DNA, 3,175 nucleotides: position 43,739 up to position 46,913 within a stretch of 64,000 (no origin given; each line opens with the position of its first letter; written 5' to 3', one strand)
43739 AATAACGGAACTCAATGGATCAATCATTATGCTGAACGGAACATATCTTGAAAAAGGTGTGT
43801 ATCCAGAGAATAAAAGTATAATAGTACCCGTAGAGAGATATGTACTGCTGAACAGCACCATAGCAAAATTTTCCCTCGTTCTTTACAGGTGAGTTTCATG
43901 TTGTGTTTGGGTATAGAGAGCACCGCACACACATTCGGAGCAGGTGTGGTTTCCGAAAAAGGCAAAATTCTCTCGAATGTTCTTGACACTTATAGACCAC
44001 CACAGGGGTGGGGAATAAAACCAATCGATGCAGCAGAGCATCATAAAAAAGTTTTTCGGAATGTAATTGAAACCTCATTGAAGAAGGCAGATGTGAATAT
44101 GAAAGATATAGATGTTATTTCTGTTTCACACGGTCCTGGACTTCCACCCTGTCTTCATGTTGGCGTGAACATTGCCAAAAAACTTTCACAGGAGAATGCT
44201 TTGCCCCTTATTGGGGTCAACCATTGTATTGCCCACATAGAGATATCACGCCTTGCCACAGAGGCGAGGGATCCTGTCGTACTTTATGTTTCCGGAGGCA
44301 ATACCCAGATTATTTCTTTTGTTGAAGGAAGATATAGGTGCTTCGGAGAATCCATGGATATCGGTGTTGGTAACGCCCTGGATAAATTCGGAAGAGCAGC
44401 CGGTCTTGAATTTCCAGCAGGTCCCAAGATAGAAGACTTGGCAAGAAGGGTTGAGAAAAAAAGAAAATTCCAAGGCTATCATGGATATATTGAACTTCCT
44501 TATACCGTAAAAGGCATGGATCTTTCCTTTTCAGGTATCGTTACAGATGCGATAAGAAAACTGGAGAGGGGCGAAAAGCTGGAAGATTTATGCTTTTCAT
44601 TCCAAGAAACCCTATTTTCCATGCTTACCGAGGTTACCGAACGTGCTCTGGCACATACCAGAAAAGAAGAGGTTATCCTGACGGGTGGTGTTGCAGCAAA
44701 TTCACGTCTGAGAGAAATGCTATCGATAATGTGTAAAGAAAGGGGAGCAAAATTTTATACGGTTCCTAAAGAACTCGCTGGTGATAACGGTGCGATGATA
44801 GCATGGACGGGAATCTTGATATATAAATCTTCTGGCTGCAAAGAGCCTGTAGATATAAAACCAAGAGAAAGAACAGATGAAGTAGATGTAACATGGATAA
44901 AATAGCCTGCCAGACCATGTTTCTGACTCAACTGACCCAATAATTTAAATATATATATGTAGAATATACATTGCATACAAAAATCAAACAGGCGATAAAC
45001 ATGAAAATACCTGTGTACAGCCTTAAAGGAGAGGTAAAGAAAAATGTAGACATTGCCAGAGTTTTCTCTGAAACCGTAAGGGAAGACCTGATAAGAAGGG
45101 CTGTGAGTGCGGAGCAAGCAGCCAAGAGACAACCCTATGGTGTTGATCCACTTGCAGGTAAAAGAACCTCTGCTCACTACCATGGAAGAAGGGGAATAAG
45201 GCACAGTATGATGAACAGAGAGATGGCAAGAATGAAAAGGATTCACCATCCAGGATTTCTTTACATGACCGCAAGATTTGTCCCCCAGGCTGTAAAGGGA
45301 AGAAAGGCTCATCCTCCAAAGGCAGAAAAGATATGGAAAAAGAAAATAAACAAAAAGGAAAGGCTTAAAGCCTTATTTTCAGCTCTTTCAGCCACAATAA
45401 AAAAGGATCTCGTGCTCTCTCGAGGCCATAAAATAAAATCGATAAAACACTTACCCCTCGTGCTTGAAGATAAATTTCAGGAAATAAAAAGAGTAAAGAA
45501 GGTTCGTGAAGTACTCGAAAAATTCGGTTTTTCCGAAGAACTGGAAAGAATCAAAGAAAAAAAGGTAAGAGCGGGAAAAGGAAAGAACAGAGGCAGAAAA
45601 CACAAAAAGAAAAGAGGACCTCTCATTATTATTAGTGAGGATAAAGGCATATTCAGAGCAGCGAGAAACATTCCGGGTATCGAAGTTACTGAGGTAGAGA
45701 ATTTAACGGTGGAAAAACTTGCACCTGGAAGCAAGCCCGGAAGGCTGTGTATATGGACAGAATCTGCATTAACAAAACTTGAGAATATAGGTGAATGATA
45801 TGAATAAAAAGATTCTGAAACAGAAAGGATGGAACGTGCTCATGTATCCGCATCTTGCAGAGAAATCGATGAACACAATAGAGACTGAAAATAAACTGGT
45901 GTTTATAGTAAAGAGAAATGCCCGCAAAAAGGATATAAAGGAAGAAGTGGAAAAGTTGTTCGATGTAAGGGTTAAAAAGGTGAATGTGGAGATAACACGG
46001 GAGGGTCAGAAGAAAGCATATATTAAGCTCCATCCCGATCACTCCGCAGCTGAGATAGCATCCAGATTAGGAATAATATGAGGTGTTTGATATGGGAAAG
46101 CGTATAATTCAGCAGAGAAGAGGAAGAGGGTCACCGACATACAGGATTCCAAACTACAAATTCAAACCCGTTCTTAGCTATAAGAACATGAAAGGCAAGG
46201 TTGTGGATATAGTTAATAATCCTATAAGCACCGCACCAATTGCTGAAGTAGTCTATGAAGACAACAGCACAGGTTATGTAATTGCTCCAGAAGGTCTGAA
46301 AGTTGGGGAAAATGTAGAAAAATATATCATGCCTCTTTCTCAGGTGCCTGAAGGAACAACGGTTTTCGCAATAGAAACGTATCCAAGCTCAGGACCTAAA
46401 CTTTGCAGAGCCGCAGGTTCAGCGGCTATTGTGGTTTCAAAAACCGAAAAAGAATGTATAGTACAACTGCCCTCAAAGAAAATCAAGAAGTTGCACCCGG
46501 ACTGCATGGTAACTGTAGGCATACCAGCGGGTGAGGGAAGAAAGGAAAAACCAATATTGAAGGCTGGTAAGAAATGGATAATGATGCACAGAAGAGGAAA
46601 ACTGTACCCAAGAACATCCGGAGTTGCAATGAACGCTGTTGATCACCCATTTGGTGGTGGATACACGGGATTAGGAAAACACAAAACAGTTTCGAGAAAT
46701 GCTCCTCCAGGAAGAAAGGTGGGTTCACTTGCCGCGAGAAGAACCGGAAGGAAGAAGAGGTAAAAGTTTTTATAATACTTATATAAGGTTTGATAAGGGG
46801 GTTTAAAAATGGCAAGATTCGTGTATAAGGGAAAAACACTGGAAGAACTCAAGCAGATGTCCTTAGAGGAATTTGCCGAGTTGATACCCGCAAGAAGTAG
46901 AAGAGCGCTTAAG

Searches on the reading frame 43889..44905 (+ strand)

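Call 20: search_protein_families(library=ncbifam, proteins=[window:43889-44905:+], max_evalue=0.00001)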
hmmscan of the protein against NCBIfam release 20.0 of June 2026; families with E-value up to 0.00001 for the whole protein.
window:43889-44905:+ (338 aa): 6 families
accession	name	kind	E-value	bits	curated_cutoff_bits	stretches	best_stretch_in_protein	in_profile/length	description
NF007174.0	PRK09605.1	equivalog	1.2e-140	469.6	447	1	4-338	1-327/535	bifunctional N(6)-L-threonylcarbamoyladenine synthase/serine/threonine protein kinase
TIGR03722.2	arch_KAE1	equivalog_domain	8e-138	458.9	375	1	6-336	1-323/323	KEOPS complex N(6)-L-threonylcarbamoyladenine synthase Kae1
TIGR00329.1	gcp_kae1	subfamily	4e-94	315.3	207.8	1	7-305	1-305/305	tRNA (adenosine(37)-N6)-threonylcarbamoyltransferase complex transferase subunit TsaD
TIGR03723.1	T6A_TsaD_YgjD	equivalog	2.9e-67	227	296.1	1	7-311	2-312/314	tRNA (adenosine(37)-N6)-threonylcarbamoyltransferase complex transferase subunit TsaD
TIGR03725.1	T6A_YeaZ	equivalog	9.9e-07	28.9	69.3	1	45-115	26-96/212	tRNA (adenosine(37)-N6)-threonylcarbamoyltransferase complex dimerization subunit type 1 TsaB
TIGR00143.1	hypF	equivalog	1.1e-06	27.1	466.1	1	198-302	628-732/741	carbamoyltransferase HypF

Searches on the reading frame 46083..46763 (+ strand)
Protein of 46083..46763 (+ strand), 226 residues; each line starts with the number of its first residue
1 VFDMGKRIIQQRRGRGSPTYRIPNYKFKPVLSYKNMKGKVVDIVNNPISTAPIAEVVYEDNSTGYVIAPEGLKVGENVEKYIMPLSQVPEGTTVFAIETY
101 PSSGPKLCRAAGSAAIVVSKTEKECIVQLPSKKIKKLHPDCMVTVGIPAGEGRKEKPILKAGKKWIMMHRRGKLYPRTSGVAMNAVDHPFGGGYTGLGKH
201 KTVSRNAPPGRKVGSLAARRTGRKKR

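Call 20: search_protein_families(library=ncbifam, proteins=[window:46083-46763:+], max_evalue=0.00001)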
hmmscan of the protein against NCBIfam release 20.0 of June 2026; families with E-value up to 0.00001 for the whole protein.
window:46083-46763:+ (226 aa): 2 families
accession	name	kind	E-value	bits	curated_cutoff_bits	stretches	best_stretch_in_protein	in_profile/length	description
NF007180.0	PRK09612.1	equivalog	3.9e-78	262.3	265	1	4-225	1-238/238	50S ribosomal protein L2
TIGR01171.1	rplB_bact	equivalog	8.6e-35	120.4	174.5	1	8-221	48-261/275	50S ribosomal protein L2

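Call 78: list_cluster_members(proteins=[window:46083-46763:+, window:43889-44905:+, window:34807-36840:+, window:59483-60376:+, window:48895-50106:+, window:29744-30934:-, window:26482-27228:-, window:10330-13662:+, window:17104-18084:-, window:19138-20511:+])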
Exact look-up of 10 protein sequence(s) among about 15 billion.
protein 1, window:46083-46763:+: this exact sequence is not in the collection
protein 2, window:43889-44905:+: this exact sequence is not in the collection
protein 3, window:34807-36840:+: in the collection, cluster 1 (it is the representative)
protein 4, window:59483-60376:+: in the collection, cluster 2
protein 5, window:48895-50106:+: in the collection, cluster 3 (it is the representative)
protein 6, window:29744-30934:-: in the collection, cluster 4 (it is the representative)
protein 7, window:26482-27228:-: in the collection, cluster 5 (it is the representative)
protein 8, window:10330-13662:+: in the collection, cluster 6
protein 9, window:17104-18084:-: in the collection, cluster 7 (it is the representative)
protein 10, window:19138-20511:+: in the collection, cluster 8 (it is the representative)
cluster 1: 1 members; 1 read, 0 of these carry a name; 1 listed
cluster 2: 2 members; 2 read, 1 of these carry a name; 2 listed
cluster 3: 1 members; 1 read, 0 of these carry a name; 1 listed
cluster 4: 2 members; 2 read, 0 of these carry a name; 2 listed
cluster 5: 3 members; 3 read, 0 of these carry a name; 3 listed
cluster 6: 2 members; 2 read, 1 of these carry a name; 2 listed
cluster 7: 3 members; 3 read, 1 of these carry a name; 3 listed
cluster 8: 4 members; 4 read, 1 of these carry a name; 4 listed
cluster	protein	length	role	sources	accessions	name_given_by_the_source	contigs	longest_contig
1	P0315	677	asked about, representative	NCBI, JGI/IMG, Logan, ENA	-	-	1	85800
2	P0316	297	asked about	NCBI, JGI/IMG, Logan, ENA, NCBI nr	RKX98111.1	MAG: type II methionyl aminopeptidase [Spirochaetes bacterium] | MAG: type II methionyl aminopeptidase [Spirochaetota bacterium]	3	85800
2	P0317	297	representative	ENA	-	-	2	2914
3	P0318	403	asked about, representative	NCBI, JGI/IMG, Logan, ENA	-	-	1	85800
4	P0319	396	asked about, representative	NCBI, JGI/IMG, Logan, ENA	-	-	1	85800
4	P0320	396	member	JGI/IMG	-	-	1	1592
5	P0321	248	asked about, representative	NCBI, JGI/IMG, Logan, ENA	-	-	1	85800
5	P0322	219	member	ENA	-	-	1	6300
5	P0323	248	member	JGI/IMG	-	-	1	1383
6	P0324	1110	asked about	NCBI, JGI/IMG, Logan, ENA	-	-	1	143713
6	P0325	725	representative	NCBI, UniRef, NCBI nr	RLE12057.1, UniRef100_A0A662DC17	hypothetical protein DRJ04_06900 [Candidatus Aerophobetes bacterium] | Fibronectin type-III domain-containing protein n=1 Tax=Aerophobetes bacterium ... | MAG: hypothetical protein DRJ04_06900 [Candidatus Aerophobetes bacterium]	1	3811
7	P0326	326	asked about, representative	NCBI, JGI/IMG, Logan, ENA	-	-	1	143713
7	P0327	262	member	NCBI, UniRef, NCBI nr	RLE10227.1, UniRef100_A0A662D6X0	hypothetical protein DRJ04_09355 [Candidatus Aerophobetes bacterium] | DUF916 domain-containing protein n=1 Tax=Aerophobetes bacterium TaxID=2030807 ... | MAG: hypothetical protein DRJ04_09355 [Candidatus Aerophobetes bacterium]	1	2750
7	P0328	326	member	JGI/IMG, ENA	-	-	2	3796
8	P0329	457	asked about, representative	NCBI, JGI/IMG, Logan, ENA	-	-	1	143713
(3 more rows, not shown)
